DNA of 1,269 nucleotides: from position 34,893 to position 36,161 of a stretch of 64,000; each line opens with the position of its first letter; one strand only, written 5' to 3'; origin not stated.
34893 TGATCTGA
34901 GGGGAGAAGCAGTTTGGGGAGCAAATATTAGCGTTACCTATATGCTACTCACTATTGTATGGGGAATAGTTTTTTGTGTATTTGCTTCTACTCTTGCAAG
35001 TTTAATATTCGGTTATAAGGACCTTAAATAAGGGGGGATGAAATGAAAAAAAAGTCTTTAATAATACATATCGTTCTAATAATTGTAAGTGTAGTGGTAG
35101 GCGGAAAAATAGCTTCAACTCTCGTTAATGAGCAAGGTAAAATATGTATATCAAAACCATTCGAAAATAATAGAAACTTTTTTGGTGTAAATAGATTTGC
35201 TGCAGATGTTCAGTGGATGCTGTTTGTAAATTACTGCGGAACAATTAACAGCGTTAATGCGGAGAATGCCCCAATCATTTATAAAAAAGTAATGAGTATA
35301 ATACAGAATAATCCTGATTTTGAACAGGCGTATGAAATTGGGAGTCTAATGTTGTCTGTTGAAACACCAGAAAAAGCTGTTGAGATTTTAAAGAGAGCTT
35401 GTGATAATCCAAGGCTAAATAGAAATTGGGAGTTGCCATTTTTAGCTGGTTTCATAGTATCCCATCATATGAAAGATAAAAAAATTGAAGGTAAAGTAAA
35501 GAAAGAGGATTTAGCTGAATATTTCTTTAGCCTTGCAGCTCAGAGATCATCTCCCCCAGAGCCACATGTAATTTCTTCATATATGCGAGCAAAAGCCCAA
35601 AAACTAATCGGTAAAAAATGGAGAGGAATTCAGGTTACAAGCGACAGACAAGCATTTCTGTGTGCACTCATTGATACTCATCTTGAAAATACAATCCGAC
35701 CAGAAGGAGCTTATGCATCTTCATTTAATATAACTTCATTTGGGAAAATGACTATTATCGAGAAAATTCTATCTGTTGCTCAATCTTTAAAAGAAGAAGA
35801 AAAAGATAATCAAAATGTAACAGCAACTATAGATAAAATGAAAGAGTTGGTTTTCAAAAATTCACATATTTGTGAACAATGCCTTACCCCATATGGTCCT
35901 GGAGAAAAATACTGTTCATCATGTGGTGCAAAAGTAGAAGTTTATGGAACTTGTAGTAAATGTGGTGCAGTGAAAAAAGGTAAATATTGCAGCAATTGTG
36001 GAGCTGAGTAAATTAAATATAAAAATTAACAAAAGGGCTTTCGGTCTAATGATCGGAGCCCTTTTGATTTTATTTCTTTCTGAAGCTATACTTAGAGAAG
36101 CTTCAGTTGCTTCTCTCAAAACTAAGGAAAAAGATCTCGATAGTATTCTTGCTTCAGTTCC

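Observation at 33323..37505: Five-gene ABC-2 exporter operon with two membrane-anchored accessory proteins, one ending in a double zinc ribbon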

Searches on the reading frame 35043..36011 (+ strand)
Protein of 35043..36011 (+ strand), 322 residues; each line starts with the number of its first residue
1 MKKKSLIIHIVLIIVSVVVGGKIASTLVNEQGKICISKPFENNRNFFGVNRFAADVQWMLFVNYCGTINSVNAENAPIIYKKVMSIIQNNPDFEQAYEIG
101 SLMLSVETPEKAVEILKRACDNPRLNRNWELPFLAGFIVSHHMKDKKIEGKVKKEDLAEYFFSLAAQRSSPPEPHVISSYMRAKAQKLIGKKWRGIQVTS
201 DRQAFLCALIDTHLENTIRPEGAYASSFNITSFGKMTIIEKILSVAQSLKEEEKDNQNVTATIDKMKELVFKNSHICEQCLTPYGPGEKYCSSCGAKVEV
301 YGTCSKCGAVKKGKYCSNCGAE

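Call 3: search_protein_families(library=pfam, proteins=[window:35043-36011:+], max_evalue=0.1)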
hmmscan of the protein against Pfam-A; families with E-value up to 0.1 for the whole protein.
window:35043-36011:+ (322 aa): 4 families
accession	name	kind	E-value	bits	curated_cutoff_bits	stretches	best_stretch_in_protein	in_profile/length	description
PF12773.13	DZR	-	0.00017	22.1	27.3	1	277-320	1-45/45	Double zinc ribbon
PF13240.11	Zn_Ribbon_1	-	0.00034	20.7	25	1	277-298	2-23/23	zinc-ribbon domain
PF17032.10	Zn_ribbon_15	-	0.024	15.9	28.9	0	273-295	51-73/73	zinc-ribbon family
PF04842.18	DUF639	-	0.048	13.5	37.1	1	228-272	113-157/231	Plant protein of unknown function (DUF639)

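Call 4: search_protein_families(library=ncbifam, proteins=[window:35043-36011:+], max_evalue=0.1)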
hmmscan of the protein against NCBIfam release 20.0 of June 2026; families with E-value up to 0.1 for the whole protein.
window:35043-36011:+ (322 aa): 0 families

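Call 5: find_homologous_proteins(query=window:35043-36011:+, max_evalue=0.001)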
Query window:35043-36011:+ (322 aa): 63 proteins with E <= 0.001 among 1210 candidates.
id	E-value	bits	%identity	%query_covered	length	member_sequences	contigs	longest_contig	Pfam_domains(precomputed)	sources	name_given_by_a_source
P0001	6.0e-215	730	100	100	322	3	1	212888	-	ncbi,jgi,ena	-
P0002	4.4e-148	511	73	96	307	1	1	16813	PF12773.14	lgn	-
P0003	2.1e-140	485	67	100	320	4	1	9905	-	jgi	-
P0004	4.1e-136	471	65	100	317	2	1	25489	PF12773.14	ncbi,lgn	-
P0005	7.6e-120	418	57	100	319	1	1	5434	-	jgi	jgi:hypothetical protein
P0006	2.5e-116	406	55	100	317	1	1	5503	-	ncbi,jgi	jgi:hypothetical protein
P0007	1.2e-100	355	48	98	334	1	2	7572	-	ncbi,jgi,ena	-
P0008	7.4e-100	352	49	98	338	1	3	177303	-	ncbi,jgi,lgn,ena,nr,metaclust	ncbi:MAG TPA: hypothetical protein DET40_03500 [Lentisphaeria bacterium]|nr:MAG: hypothetical protei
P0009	1.2e-99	351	49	99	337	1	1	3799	-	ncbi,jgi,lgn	ncbi:MAG: zinc ribbon domain-containing protein [Victivallales bacterium]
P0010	3.0e-95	337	48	99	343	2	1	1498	-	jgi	-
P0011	1.6e-94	335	47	99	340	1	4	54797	-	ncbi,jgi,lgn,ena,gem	-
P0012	1.9e-93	331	47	99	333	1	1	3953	-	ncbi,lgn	-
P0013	3.5e-93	330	48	99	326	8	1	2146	-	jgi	-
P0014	8.6e-93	329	48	99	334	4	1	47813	-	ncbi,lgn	-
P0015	4.4e-92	327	47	99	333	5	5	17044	-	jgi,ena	jgi:hypothetical protein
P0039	2.8e-76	275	42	99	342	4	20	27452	-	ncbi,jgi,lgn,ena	-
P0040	1.6e-75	272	41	99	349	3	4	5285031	-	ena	-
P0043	4.9e-73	264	42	95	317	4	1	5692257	PF12773.14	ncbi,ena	-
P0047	4.9e-71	257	41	99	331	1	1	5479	PF12773.14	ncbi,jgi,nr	ncbi:MAG: hypothetical protein GXP32_09235 [Kiritimatiellaeota bacterium]|nr:hypothetical protein [K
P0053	6.0e-64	234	39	99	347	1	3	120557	PF12773.14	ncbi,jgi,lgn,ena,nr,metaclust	ncbi:MAG: hypothetical protein A2017_05105 [Lentisphaerae bacterium GWF2_44_16]|nr:MAG: hypothetical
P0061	2.3e-55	206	36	99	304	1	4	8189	PF12773.14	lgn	-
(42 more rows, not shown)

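Call 7: find_encoding_contigs(protein=P0043, flank=8000, max_places=2)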
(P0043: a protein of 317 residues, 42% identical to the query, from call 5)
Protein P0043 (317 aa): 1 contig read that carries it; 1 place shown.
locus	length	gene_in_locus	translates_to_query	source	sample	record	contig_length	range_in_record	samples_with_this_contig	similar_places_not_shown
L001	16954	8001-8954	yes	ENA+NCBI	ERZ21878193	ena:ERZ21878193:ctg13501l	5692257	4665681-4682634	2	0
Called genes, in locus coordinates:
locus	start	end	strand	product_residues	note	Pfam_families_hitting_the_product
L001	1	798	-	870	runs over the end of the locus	PF19773:DUF6259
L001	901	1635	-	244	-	-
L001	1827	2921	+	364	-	PF00392:GntR, PF08279:HTH_11 (weak), PF13377:Peripla_BP_3 (weak)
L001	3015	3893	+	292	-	PF04055:Radical_SAM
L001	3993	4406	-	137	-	PF08821:CGGC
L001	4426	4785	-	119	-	PF07366:SnoaL, PF12680:SnoaL_2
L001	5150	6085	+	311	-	PF06452:CBM9_1 (weak)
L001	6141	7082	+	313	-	PF00005:ABC_tran, PF13304:AAA_21 (faint)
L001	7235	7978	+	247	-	-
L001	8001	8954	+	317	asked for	PF12773:DZR (weak)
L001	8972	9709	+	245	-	-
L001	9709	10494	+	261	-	PF12679:ABC2_membrane_2, PF12698:ABC2_membrane_3 (weak)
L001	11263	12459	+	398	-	PF00009:GTP_EFTU, PF03144:GTP_EFTU_D2, PF03143:GTP_EFTU_D3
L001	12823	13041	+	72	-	PF00584:SecE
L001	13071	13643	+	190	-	PF02357:NusG, PF00467:KOW (faint)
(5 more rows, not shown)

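Call 8: find_encoding_contigs(protein=P0053, flank=8000, max_places=2)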
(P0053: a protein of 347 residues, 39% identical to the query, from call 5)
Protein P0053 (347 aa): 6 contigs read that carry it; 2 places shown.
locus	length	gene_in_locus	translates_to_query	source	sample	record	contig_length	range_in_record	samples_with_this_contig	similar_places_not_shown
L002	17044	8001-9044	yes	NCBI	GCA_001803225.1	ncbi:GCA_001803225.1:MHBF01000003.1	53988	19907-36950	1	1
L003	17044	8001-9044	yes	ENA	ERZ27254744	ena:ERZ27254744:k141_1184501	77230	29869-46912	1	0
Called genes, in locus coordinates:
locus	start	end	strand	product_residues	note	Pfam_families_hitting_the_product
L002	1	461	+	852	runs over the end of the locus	-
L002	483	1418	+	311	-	PF00005:ABC_tran, PF13304:AAA_21 (faint), PF13732:DrrA1-3_C (weak)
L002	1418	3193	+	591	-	PF12698:ABC2_membrane_3 (weak)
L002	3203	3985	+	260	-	-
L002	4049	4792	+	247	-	PF07796:DUF1638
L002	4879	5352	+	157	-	PF13690:CheX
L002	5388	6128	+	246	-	PF00106:adh_short, PF13561:adh_short_C2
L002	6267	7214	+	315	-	PF00005:ABC_tran, PF13304:AAA_21 (faint)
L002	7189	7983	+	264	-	-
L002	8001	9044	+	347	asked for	PF12773:DZR (weak)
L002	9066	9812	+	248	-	-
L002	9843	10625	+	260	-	PF12679:ABC2_membrane_2 (weak)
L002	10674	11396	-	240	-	-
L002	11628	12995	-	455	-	PF02614:UxaC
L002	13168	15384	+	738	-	PF01973:MptE-like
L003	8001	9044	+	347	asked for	PF12773:DZR (weak)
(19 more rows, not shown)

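Call 11: find_encoding_contigs(protein=P0040, flank=7000, max_places=1)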
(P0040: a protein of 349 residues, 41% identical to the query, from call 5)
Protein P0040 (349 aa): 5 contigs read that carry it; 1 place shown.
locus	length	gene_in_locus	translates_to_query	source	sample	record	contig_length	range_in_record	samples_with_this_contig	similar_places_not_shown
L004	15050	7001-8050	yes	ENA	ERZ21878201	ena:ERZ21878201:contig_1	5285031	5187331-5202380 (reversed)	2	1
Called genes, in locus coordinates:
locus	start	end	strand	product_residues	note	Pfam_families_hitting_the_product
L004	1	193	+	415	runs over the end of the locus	-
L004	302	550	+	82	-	-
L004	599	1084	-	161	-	PF00359:PTS_EIIA_2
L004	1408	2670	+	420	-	PF00285:Citrate_synt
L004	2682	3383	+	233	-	PF07885:Ion_trans_2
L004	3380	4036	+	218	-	PF01966:HD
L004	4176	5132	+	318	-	-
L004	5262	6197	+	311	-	PF00005:ABC_tran, PF13304:AAA_21 (faint)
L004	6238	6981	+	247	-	PF12698:ABC2_membrane_3 (weak)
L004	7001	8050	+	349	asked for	-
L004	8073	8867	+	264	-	-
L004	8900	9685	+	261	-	PF12679:ABC2_membrane_2 (weak), PF12698:ABC2_membrane_3 (weak)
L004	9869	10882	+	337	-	PF04468:PSP1, PF28472:PSP1_3rd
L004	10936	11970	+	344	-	-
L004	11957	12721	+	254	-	PF01784:DUF34_NIF3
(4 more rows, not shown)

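Call 12: find_encoding_contigs(protein=P0008, flank=7000, max_places=1)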
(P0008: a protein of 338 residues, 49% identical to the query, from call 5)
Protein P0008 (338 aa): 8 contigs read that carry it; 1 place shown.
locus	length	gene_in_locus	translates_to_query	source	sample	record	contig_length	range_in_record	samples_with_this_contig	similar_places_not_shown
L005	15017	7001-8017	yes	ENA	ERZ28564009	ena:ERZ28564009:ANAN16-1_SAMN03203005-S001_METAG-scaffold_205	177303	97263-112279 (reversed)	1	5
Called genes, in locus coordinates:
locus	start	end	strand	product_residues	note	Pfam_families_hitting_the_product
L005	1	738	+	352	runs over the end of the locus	PF05235:CHAD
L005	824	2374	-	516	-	-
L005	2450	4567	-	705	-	PF01138:RNase_PH, PF03725:RNase_PH_C, PF03726:PNPase, PF01138:RNase_PH, PF00013:KH_1, PF00575:S1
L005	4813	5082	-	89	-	PF00312:Ribosomal_S15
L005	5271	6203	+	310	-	PF00005:ABC_tran, PF13304:AAA_21 (faint)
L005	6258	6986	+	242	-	-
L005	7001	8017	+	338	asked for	-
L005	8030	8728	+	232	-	-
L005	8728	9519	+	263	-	PF12679:ABC2_membrane_2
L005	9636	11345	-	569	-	PF02776:TPP_enzyme_N, PF00205:TPP_enzyme_M, PF02775:TPP_enzyme_C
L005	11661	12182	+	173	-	-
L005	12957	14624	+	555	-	PF13623:SurA_N_2 (weak), PF13624:SurA_N_3, PF13145:Rotamase_2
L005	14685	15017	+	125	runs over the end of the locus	PF01502:PRA-CH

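Call 13: find_encoding_contigs(protein=P0039, flank=7000, max_places=1)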
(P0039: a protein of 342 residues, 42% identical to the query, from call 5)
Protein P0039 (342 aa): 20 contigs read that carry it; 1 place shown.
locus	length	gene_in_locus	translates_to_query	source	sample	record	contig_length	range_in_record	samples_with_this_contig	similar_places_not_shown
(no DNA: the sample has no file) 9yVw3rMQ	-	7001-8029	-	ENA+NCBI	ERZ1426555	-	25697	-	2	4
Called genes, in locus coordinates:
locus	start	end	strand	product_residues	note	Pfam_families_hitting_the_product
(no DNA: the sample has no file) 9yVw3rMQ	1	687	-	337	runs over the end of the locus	-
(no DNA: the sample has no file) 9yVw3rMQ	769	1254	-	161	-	PF00383:dCMP_cyt_deam_1, PF14437:MafB19-deam, PF14439:Bd3614-deam (weak)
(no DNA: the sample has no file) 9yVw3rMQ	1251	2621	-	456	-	-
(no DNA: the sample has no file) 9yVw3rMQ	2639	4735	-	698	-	PF01138:RNase_PH, PF03725:RNase_PH_C, PF03726:PNPase, PF01138:RNase_PH, PF00013:KH_1, PF00575:S1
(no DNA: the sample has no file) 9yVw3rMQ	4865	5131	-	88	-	PF00312:Ribosomal_S15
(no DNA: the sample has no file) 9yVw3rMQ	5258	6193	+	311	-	PF00005:ABC_tran, PF13304:AAA_21 (faint)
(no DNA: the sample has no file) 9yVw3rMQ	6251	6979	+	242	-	PF12679:ABC2_membrane_2 (weak)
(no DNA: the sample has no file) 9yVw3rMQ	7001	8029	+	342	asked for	-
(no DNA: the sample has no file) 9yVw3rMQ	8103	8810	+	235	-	-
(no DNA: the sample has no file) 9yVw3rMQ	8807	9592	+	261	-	PF12679:ABC2_membrane_2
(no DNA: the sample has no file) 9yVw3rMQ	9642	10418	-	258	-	PF01209:Ubie_methyltran (weak), PF13489:Methyltransf_23, PF13847:Methyltransf_31, PF08241:Methyltransf_11, PF08242:Methyltransf_12, PF13649:Methyltransf_25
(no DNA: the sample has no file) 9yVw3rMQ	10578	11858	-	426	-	PF00171:Aldedh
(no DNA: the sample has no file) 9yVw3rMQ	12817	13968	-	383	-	PF13173:AAA_14, PF13635:DUF4143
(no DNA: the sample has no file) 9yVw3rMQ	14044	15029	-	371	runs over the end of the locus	PF00696:AA_kinase, PF01472:PUA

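Call 14: find_encoding_contigs(protein=P0061, flank=7000, max_places=1)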
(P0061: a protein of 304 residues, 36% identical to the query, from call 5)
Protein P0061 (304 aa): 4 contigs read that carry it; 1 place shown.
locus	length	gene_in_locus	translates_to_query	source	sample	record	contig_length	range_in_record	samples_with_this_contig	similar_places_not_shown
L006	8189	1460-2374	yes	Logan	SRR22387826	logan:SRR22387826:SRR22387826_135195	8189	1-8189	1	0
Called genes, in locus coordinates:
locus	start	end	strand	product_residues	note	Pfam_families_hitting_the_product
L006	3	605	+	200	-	?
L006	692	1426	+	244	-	-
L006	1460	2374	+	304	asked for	PF12773:DZR (faint)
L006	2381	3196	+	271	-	-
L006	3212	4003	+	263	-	PF12679:ABC2_membrane_2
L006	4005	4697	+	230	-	-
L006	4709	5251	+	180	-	PF10502:Peptidase_S26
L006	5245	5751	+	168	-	-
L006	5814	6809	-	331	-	PF01261:AP_endonuc_2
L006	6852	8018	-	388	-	PF01408:GFO_IDH_MocA, PF22725:GFO_IDH_MocA_C3, PF02894:GFO_IDH_MocA_C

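Call 15: find_encoding_contigs(protein=P0047, flank=7000, max_places=1)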
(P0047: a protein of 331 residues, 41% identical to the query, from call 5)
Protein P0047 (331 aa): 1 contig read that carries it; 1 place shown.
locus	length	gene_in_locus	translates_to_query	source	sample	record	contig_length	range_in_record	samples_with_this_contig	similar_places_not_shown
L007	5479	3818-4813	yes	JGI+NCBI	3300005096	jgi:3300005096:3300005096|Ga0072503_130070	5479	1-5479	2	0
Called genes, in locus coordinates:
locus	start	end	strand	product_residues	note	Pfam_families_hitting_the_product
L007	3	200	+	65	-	?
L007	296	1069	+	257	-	PF24521:Ank_KRIT1 (faint), PF12796:Ank_2, PF00023:Ank (weak), PF13637:Ank_4 (weak), PF12796:Ank_2, PF13637:Ank_4, PF13857:Ank_5, PF00023:Ank, +1 more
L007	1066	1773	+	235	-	PF00005:ABC_tran, PF13304:AAA_21 (faint)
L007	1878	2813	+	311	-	PF00005:ABC_tran, PF13304:AAA_21 (faint)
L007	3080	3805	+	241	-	-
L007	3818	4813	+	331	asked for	PF12773:DZR (weak)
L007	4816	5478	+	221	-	?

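Call 29: predict_structure(alignment_id=A3)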
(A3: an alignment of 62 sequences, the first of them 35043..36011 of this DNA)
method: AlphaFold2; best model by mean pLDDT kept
length: 322 residues; sequences in the alignment: 62
mean_pLDDT: 91.1   pTM: 0.83
mean pLDDT of the five models: 91.1, 90.8, 88.7, 88.4, 88.4
residues with pLDDT >= 90: 232; 70-90: 77; 50-70: 13; < 50: 0
segments of 3 or more residues with pLDDT < 50: none
pLDDT, mean of each block of 10 residues (from residue 1): 84 88 80 75 73 93 90 96 96 96 96 97 95 98 82 92 96 95 97 98 98 90 69 93 97 97 98 94 93 95 89 85 84
secondary structure, 60 per line:
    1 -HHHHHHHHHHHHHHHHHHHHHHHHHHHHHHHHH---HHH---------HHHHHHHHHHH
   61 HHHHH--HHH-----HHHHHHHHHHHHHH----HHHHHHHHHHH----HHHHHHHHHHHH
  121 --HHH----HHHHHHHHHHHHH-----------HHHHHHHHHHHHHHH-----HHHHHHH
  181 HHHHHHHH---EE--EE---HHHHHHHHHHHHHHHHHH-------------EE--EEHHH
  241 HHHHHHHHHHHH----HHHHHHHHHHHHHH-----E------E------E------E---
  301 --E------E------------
elements in order: H2-34 H50-65 H76-89 H94-104 H109-120 H130-142 H154-168 H174-188 H201-218 H238-252 H257-270

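Call 47: search_protein_representatives(alignment_id=A3)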
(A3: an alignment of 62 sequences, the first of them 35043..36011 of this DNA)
Query: 62 sequences, 322 profile positions. Proteins with E-value up to 0.001 (for the whole library): 1365; up to 1e-10: 146; up to 1e-30: 61. The best 150 are listed.
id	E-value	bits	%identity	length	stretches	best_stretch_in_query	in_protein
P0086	6.4e-132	456.2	-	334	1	1-320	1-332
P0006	6.2e-124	429.9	-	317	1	2-317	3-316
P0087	1.6e-115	402.3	-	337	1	1-318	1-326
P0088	2.1e-102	359.2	-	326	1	1-320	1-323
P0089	1.8e-97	343.0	-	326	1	1-319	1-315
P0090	1.7e-86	307.0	-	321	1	1-318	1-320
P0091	7.5e-85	301.5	-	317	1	3-319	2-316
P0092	1.0e-82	294.5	-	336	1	1-275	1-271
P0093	1.6e-82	293.9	-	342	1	1-320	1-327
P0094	1.5e-81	290.7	-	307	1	1-321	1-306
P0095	9.4e-81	288.1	-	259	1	75-318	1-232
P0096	1.4e-79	284.2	-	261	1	60-318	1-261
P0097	1.8e-77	277.3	-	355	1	3-319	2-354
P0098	4.6e-73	262.8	-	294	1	2-257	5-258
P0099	3.1e-72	260.1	-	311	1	1-319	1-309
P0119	5.1e-43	164.1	-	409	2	1-185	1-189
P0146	5.0e-30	121.4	-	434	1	1-283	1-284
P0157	4.7e-24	101.7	-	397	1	8-299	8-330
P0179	1.7e-18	83.5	-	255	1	12-154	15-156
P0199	1.2e-15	74.2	-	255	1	11-146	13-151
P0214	3.0e-13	66.2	-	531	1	42-257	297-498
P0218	2.6e-12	63.2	-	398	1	33-170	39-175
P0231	1.1e-10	57.8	-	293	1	10-180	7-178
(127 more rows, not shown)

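Call 49: find_related_loci(query=A3, collection=genome_contigs, flank=6000)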
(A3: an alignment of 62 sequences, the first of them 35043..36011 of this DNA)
Query A3 (322 aa) in genome_contigs; peptide patterns used: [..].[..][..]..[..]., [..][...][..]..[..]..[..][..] (x = any residue, [..] = any of these).
173 stretches matched a pattern; 91 encode a relative of the query (tblastn E <= 1e-3); the best 80 are kept; 80 distinct loci.
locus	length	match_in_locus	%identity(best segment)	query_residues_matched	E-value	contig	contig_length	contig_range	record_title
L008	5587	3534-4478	69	1-322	2e-151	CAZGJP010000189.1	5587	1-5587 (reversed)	MAG TPA_asm: uncultured Lentisphaera sp. isolate binchicken_co26_109 genome assembly, contig: NODE_15532_length_5587_cov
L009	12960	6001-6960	67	1-322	1e-147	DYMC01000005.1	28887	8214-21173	MAG TPA_asm: Lentisphaera sp. isolate SulCav_AS07-7_55_126 SulCav_AS07_7_1521_length_28887_cov_91_943292, whole genome s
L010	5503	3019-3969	55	1-322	8e-120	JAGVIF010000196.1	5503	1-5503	MAG: Lentisphaeria bacterium isolate DeMMO1_3 c_000000029890, whole genome shotgun sequence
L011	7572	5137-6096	48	3-320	1e-105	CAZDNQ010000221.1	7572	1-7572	MAG TPA_asm: uncultured Victivallis sp. isolate SRP089250_co1_121 genome assembly, contig: NODE_18138_length_7572_cov_3.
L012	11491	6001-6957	49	3-319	1e-104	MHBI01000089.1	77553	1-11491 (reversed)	MAG: Lentisphaerae bacterium GWF2_50_93 gwf2_scaffold_570, whole genome shotgun sequence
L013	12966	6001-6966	48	3-320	8e-101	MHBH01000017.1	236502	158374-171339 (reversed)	MAG: Lentisphaerae bacterium GWF2_49_21 gwf2_scaffold_143, whole genome shotgun sequence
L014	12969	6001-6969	47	3-320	7e-101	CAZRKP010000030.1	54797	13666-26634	MAG TPA_asm: uncultured Victivallis sp. isolate binchicken_co273_45 genome assembly, contig: NODE_645_length_54797_cov_6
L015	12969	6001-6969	48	3-320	6e-100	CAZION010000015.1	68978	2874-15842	MAG TPA_asm: uncultured Victivallis sp. isolate SRP272421_co1_540 genome assembly, contig: NODE_551_length_68978_cov_12.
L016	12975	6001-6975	48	3-320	3e-99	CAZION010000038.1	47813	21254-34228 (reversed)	MAG TPA_asm: uncultured Victivallis sp. isolate SRP272421_co1_540 genome assembly, contig: NODE_1260_length_47813_cov_11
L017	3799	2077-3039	49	3-321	4e-100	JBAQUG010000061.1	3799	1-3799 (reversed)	MAG: Victivallales bacterium isolate MFD12006_ilm_asm_bin38 k127_145768, whole genome shotgun sequence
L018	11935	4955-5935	48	3-320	4e-99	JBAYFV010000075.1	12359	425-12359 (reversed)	MAG: Victivallales bacterium isolate SO_2016_GW1_11 scaffold09051_OW334_2016, whole genome shotgun sequence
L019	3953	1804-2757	47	3-321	6e-99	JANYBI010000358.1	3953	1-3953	MAG: Lentisphaerae bacterium isolate GL140_5_metabat_62_sub GL140_5_k141_3694815, whole genome shotgun sequence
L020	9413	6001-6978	47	3-320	2e-94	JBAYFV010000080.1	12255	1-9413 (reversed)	MAG: Victivallales bacterium isolate SO_2016_GW1_11 scaffold09174_OW334_2016, whole genome shotgun sequence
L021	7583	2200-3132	44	3-322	2e-89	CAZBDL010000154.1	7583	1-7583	MAG TPA_asm: uncultured Victivallales bacterium isolate SRP093185_co1_15 genome assembly, contig: NODE_7287_length_7583_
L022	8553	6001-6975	45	3-320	2e-89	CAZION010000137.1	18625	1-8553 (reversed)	MAG TPA_asm: uncultured Victivallis sp. isolate SRP272421_co1_540 genome assembly, contig: NODE_8208_length_18625_cov_12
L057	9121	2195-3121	31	3-320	9e-49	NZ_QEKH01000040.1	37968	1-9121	Victivallis vadensis strain DSM 14823 Ga0215691_140, whole genome shotgun sequence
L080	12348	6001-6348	28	47-171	4e-6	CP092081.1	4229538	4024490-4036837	MAG: Nitrospira sp. isolate UBC2 chromosome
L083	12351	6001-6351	27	50-179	6e-6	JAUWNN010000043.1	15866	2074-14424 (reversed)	MAG: candidate division WOR-3 bacterium isolate CSMAG_2425 CSMAG_2425_k141_301680_length_15866_cov_5.9930, whole genome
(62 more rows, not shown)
